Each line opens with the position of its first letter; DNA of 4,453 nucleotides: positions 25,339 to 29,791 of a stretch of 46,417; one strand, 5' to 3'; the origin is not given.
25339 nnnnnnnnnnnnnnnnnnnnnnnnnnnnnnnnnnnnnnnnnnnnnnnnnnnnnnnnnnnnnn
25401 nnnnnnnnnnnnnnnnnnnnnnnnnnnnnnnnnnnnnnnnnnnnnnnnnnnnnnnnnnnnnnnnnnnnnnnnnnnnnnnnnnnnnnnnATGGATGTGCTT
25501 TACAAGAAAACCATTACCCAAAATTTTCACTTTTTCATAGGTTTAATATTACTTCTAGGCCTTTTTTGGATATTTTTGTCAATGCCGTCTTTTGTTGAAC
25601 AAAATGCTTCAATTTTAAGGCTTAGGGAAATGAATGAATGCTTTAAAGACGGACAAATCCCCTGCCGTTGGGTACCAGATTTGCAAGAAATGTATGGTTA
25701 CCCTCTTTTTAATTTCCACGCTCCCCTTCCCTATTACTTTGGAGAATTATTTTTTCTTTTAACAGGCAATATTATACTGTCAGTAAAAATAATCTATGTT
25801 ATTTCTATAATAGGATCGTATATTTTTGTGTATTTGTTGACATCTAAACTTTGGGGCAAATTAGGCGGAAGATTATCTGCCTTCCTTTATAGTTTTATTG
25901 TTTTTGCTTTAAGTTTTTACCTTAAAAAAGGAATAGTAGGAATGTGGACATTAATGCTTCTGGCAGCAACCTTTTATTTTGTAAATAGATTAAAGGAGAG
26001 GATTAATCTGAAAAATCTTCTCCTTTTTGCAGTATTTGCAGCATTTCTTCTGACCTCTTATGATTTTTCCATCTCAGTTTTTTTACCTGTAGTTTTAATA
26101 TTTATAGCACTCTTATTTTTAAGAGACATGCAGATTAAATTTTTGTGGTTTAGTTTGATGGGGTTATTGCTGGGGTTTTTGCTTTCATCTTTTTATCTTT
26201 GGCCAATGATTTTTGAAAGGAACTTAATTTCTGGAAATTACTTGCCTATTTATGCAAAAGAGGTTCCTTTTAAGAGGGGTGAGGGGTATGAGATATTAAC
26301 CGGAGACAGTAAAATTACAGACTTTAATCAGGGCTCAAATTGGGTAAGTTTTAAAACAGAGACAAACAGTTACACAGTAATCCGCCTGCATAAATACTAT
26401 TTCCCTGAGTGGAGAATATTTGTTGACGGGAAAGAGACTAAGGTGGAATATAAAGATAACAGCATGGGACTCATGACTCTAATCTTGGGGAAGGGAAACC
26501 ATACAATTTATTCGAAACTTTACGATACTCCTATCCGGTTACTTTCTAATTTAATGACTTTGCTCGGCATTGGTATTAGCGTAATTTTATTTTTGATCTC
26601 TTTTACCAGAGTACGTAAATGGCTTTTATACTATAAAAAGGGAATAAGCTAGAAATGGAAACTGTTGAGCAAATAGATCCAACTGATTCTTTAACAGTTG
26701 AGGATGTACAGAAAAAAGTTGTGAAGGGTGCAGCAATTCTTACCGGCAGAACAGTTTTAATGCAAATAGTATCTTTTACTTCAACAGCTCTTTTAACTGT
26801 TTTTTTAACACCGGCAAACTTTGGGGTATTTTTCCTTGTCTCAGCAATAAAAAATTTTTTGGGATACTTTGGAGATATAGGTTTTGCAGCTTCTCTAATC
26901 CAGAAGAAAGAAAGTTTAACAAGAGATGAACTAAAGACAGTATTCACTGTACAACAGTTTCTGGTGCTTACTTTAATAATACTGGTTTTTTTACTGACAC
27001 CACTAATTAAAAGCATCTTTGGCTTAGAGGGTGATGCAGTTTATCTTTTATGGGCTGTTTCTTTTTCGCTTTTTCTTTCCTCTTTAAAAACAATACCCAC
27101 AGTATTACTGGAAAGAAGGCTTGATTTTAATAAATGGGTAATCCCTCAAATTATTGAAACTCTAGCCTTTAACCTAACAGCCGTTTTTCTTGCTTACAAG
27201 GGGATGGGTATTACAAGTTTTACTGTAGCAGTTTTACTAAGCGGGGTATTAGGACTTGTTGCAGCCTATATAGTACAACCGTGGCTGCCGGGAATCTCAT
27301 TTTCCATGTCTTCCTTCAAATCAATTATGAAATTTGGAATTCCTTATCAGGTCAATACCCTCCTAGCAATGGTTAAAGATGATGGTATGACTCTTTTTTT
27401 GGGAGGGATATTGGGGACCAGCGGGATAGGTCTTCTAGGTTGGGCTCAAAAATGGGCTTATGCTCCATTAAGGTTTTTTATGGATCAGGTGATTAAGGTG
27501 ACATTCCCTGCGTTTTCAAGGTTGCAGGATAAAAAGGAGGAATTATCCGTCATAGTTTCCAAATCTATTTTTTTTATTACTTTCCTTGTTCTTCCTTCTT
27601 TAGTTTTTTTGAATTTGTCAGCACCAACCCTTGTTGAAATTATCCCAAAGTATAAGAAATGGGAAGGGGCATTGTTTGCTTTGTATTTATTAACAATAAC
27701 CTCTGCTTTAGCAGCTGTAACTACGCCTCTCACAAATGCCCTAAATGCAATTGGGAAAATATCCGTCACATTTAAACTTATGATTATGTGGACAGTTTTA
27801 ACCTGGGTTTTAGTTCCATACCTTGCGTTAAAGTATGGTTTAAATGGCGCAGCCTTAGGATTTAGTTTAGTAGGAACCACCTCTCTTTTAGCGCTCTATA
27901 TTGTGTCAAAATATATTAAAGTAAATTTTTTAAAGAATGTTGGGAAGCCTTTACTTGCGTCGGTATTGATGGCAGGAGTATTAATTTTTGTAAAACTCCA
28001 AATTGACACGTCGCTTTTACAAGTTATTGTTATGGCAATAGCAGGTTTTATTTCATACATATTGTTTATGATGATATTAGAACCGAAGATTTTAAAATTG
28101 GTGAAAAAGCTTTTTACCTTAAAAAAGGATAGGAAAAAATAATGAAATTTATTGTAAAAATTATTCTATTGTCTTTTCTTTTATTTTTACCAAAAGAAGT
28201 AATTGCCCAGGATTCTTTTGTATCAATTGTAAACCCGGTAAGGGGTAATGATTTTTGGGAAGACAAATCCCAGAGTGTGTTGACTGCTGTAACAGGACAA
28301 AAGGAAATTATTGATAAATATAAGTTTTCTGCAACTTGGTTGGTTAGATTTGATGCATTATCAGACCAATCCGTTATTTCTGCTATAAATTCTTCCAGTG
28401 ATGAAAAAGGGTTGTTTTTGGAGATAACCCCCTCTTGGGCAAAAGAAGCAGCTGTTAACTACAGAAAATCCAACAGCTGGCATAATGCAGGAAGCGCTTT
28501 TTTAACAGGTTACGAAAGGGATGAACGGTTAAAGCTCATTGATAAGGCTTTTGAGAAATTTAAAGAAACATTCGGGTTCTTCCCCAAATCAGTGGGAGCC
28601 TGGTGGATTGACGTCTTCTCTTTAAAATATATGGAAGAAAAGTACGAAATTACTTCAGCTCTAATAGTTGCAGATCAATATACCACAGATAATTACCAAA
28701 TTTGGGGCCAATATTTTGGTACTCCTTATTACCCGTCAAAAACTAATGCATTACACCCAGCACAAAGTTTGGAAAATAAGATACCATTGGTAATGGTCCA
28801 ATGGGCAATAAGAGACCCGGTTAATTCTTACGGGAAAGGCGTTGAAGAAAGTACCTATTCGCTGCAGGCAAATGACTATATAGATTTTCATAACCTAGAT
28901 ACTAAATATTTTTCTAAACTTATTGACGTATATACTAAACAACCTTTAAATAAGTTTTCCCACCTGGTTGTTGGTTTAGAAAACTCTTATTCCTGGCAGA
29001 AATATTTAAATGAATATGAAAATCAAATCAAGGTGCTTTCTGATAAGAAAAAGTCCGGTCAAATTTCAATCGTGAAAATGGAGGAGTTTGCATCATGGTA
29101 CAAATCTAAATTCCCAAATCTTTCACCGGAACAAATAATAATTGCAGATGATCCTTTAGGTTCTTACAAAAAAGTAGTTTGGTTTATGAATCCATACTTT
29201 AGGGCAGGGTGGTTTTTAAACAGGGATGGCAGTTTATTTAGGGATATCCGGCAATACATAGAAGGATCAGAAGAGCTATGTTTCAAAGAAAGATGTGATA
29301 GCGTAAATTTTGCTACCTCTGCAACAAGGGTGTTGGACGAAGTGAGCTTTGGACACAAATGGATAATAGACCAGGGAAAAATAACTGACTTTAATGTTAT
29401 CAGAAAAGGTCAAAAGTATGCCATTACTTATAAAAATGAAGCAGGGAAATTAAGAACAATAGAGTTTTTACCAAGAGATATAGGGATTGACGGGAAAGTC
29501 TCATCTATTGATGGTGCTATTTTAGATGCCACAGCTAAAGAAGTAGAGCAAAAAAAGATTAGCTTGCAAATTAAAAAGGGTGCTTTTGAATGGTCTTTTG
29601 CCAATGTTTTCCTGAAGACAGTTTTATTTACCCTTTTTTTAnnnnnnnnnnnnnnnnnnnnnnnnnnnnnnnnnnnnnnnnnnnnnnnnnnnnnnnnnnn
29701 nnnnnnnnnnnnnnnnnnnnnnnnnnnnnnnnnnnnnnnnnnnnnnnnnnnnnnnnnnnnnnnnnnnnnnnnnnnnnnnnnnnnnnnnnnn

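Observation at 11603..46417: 35-kb locus with about 16 GT-C enzymes: an ER-like lipid-donor glycan assembly line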

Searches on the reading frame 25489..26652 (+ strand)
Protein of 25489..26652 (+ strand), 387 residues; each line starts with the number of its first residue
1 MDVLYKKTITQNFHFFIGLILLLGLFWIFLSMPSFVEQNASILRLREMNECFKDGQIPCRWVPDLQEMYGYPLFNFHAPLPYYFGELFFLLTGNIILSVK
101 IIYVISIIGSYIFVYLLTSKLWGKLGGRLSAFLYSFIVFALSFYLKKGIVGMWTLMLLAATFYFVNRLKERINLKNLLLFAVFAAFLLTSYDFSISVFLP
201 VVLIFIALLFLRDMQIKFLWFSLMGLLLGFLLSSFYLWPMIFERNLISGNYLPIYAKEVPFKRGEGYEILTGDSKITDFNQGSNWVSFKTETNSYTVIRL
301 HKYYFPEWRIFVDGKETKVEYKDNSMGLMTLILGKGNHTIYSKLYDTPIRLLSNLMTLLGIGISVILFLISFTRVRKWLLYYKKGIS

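Call 4: search_protein_families(library=pfam, proteins=[window:25489-26652:+], max_evalue=0.01)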
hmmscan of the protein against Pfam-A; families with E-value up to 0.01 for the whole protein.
window:25489-26652:+ (387 aa): 1 family
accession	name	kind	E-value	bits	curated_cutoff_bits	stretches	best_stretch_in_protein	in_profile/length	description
PF13231.12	PMT_2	-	4.1e-07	30.8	26.1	1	77-238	2-160/160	Dolichyl-phosphate-mannose-protein mannosyltransferase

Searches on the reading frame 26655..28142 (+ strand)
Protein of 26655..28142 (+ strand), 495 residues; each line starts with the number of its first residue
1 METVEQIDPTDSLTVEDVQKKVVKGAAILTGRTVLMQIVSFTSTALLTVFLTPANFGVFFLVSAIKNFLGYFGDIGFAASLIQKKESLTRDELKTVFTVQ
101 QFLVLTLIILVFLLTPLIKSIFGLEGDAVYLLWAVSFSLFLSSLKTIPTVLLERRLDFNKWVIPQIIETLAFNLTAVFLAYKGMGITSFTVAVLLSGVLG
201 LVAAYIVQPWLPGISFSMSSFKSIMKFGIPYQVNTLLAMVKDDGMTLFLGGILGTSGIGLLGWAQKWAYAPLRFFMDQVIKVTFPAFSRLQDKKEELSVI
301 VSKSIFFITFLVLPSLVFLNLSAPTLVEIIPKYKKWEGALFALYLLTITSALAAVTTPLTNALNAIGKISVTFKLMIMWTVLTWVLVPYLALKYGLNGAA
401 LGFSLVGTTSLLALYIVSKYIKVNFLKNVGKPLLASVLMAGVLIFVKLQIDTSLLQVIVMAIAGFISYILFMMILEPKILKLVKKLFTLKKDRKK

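Call 4: search_protein_families(library=pfam, proteins=[window:26655-28142:+], max_evalue=0.01)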
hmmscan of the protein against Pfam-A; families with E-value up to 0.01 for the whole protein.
window:26655-28142:+ (495 aa): 2 families
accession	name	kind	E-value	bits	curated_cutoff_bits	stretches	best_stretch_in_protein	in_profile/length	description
PF13440.11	Polysacc_synt_3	-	2.1e-49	168.8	23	1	47-330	2-283/293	Polysaccharide biosynthesis protein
PF01943.22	Polysacc_synt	-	1.7e-22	80.6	28.2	1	22-291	1-274/274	Polysaccharide biosynthesis protein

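Call 31: search_protein_families(library=ncbifam, proteins=[window:26655-28142:+], max_evalue=0.001)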
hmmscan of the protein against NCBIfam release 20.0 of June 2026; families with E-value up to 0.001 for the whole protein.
window:26655-28142:+ (495 aa): 3 families
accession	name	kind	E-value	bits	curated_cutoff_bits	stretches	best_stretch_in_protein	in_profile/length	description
NF007773.0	PRK10459.1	equivalog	1e-41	143.5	273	1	18-493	3-485/492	MOP flippase family protein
NF058658.1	Oglyco_Wzx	exception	1.4e-30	106.8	720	1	31-482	19-470/478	O-glycosylation flippase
NF047674.1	TeichurnBiosyTuaB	equivalog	5.7e-24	85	580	1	17-474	3-465/469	teichuronic acid biosynthesis protein TuaB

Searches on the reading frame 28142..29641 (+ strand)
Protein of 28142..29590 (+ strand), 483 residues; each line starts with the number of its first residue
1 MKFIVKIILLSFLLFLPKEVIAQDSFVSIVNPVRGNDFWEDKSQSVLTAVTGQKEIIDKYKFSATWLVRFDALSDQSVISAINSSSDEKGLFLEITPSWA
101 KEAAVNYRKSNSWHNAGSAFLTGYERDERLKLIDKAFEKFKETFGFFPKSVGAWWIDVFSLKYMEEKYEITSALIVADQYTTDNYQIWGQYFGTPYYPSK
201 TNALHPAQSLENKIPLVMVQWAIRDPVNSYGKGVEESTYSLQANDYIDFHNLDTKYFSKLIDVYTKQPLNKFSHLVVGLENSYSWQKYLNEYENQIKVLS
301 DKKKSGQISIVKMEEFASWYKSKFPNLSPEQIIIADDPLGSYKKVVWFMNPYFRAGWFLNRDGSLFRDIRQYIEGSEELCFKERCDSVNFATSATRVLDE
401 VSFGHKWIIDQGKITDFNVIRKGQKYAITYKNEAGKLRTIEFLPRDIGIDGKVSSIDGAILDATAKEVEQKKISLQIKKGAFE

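Call 42: search_protein_families(library=pfam, proteins=[window:28142-29590:+], max_evalue=10)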
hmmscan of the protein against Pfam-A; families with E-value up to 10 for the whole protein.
window:28142-29590:+ (483 aa): 0 families

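Call 43: search_solved_structures(query=window:28142-29590:+, max_evalue=10)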
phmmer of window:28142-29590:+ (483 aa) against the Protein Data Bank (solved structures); distinct sequences matched with E-value up to 10: 7.
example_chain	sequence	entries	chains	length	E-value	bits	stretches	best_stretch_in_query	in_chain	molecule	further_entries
9qhb_A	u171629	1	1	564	0.0021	20.6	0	89-154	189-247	Engineered tetratricopeptide repeat protein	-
8bu0_A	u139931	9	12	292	0.0094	18.4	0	94-154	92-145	Consensus tetratricopeptide repeat protein | Crystal structure of an 8-repeat consensus TPR superhelix with Zinc. | Monomer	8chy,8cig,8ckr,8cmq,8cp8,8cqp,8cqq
9qhc_A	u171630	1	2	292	0.039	16.4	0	88-154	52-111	Engineered tetratricopeptide repeat protein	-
8ch0_A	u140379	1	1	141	0.074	15.5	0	94-139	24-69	Consensus tetratricopeptide repeat protein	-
2fo7_A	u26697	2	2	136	0.078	15.4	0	92-153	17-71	SYNTHETIC CONSENSUS TPR PROTEIN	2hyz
2wqh_A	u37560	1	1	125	0.26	13.7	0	110-141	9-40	CTPR3Y3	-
6y2w_A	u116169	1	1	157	1.3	11.4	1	379-430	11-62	Low molecular weight phosphotyrosine protein phosphatase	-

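Call 44: find_homologous_proteins(query=window:28142-29590:+, max_evalue=0.001)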
Query window:28142-29590:+ (483 aa): 423 proteins with E <= 0.001 among 6272 candidates; the best 120 are listed.
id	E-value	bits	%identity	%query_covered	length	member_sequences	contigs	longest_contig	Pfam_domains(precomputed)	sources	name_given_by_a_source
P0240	4.5e-228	776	69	99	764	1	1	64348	-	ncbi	-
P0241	1.9e-221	754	67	99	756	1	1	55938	-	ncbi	-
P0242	4.4e-212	724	65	96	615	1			-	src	-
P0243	2.4e-194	665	62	92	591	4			-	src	-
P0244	1.4e-190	653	72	78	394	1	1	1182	PF12979.14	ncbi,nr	ncbi:MAG: hypothetical protein Q8Q86_00155, partial [Candidatus Daviesbacteria bacterium]|nr:hypothe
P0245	6.3e-184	631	68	80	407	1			PF12979.14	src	-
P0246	8.6e-184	630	68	78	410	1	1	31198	PF12979.14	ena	-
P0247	1.1e-179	617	65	82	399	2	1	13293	-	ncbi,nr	ncbi:hypothetical protein HYW43_00620, partial [Candidatus Daviesbacteria bacterium]|nr:hypothetical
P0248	1.2e-157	544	52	96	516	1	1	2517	-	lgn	-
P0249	4.4e-152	526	51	98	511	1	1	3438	-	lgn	-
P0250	6.5e-152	525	50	99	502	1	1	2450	-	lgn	-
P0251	2.5e-150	520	49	99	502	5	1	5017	-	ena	-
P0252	2.5e-149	517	52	95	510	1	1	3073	-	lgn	-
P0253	6.5e-149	515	52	93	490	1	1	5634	-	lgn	-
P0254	2.0e-143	497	49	95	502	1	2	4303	-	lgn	-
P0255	3.3e-141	490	48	94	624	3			PF12979.14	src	-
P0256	9.8e-138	478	48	94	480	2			PF12979.14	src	-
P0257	4.9e-137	476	47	97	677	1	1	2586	PF12979.14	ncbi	-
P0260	1.9e-133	464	50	86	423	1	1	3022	PF12979.14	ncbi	ncbi:MAG: hypothetical protein G01um101493_264, partial [Microgenomates group bacterium Gr01-1014_93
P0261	5.1e-124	433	50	81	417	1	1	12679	PF12979.14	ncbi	-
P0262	2.0e-122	428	43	95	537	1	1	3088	PF12979.14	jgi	jgi:hypothetical protein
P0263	1.3e-111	392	60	57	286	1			PF12979.14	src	-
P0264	3.0e-107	378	48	78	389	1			PF12979.14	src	-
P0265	4.9e-102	361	40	98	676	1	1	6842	PF12979.14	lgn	-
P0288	1.0e-86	310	45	76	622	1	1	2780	PF12979.14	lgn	-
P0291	6.8e-86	307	37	93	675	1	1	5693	PF12979.14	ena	-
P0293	1.2e-85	307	41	74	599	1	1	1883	PF12979.14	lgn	-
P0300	2.5e-84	302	44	73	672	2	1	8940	PF12979.14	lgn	-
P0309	1.2e-82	297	37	93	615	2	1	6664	PF12979.14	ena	-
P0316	5.8e-82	295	39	87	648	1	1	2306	PF12979.14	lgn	-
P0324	1.5e-81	293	40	73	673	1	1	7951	PF12979.14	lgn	-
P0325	1.8e-81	293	43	69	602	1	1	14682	PF12979.14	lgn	-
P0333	4.2e-81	292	42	72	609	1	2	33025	PF12979.14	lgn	-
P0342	1.3e-80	290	37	84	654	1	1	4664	PF12979.14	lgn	-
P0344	2.1e-80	289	45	63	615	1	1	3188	PF12979.14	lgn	-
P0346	2.5e-80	289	42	77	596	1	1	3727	PF12979.14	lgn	-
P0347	3.4e-80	289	44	70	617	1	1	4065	PF12979.14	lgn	-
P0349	4.0e-80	288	44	68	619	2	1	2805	PF12979.14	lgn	-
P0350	4.0e-80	288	45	67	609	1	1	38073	PF12979.14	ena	-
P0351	5.0e-80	288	40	84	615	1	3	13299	PF12979.14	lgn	-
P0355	7.6e-80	288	38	83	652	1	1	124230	PF12979.14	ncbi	-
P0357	1.1e-79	287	43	71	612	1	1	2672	PF12979.14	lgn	-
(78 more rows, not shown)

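Call 47: search_solved_structures(query=A3, max_evalue=1)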
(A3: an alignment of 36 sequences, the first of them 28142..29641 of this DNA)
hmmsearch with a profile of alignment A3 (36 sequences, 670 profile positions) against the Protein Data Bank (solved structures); distinct sequences matched with E-value up to 1: 1.
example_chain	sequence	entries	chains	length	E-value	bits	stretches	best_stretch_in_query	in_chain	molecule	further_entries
3lm3_A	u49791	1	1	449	1.7e-05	27.3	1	150-224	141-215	uncharacterized protein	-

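Call 53: predict_structure(alignment_id=A3)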
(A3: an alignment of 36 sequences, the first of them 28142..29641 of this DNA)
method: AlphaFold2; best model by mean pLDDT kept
length: 500 residues; sequences in the alignment: 36
mean_pLDDT: 90.7   pTM: 0.87
mean pLDDT of the five models: 90.7, 90.0, 89.3, 88.1, 87.8
residues with pLDDT >= 90: 366; 70-90: 102; 50-70: 29; < 50: 3
segments of 3 or more residues with pLDDT < 50: none
pLDDT, mean of each block of 10 residues (from residue 1): 90 66 84 82 82 96 97 94 92 96 94 81 96 99 98 94 98 86 74 95 95 97 93 87 92 97 94 93 88 98 96 98 97 96 97 97 95 90 83 79 91 95 95 96 97 96 89 75 71 76
secondary structure, 60 per line:
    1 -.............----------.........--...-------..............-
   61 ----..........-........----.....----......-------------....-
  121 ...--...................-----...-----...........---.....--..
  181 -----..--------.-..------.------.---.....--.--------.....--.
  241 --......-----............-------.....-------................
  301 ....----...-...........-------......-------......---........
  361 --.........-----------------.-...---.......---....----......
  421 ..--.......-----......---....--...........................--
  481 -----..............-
elements in order: H2-14 E25-33 H46-59 E65-69 H70-74 H76-83 E88-92 H97-102 H116-119 H126-144 E150-152 H158-168 E172-176 E217-221 H233-237 H243-248 H254-265 E273-277 H285-304 E309-311 H313-323 E331-336 E344-349 E353-360 E363-371 E397-399 H400-403 E407-410 E415-422 E425-431 E437-442 E446-449 E452-455 H456-478 H486-499

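Call 56: fold_search(model_id=the predicted structure, library=pdb)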
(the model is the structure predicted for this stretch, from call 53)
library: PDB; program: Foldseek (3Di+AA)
matches with E <= 10: 1196; with E <= 0.001: 19
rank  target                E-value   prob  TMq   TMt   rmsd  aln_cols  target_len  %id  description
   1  3lm3                  4.2e-16  1.00  0.58  0.67   4.8       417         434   15  Crystal structure of a putative glycoside hydrolase/deacetylase (bdi_3119) from parabacteroides distasonis at 1.44 A res (released 2010-02-16)
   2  3qbu_A                4.9e-07  1.00  0.38  0.62   7.1       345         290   12  Crystal structure of putative peptidoglycan deactelyase (HP0310) from Helicobacter pylori (released 2011-05-25)
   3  3rxz_B                7.6e-07  1.00  0.36  0.60   7.6       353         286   12  Crystal structure of putative polysaccharide deacetylase from Mycobacterium smegmatis (released 2011-06-22)
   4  8t0j                  2.7e-06  1.00  0.34  0.58   8.4       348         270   10  Salmonella Typhimurium ArnD (released 2023-10-18)
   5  3rxz_A                4.4e-06  1.00  0.35  0.57   5.4       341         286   13  Crystal structure of putative polysaccharide deacetylase from Mycobacterium smegmatis (released 2011-06-22)
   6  3rxz_C                7.0e-06  1.00  0.36  0.59   5.3       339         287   14  Crystal structure of putative polysaccharide deacetylase from Mycobacterium smegmatis (released 2011-06-22)
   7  5o6y_A                2.7e-05  1.00  0.28  0.59   7.4       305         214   11  Crystal structure of the Bc1960 peptidoglycan N-acetylglucosamine deacetylase in complex with 4-naphthalen-1-yl-~{N}-o (released 2018-06-20)
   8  4l1g_A                6.7e-05  1.00  0.27  0.57   6.8       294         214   12  Crystal structure of the Bc1960 peptidoglycan N-acetylglucosamine deacetylase from Bacillus cereus (released 2014-06-04)
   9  1z7a_C                1.1e-04  1.00  0.38  0.59   5.4       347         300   12  Crystal structure of probable Polysaccharide deacetylase from Pseudomonas aeruginosa PAO1 (released 2005-05-10)
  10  3s6o_A                1.5e-04  1.00  0.38  0.59   5.3       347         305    9  Crystal structure of a Polysaccharide deacetylase family protein from Burkholderia pseudomallei (released 2011-06-15)
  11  1z7a_F                1.6e-04  1.00  0.39  0.60   4.6       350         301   11  Crystal structure of probable Polysaccharide deacetylase from Pseudomonas aeruginosa PAO1 (released 2005-05-10)
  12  3cl6_A                1.6e-04  1.00  0.37  0.57   5.9       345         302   10  Crystal structure of Puue Allantoinase (released 2008-06-10)
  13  1z7a_A                1.8e-04  1.00  0.38  0.60   5.0       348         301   11  Crystal structure of probable Polysaccharide deacetylase from Pseudomonas aeruginosa PAO1 (released 2005-05-10)
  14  4l1g_D                2.2e-04  1.00  0.27  0.58   6.9       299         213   12  Crystal structure of the Bc1960 peptidoglycan N-acetylglucosamine deacetylase from Bacillus cereus (released 2014-06-04)
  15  6h8n_B                3.9e-04  1.00  0.29  0.62   6.1       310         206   11  Structure of peptidoglycan deacetylase PdaC from Bacillus subtilis - mutant D285S (released 2019-11-13)
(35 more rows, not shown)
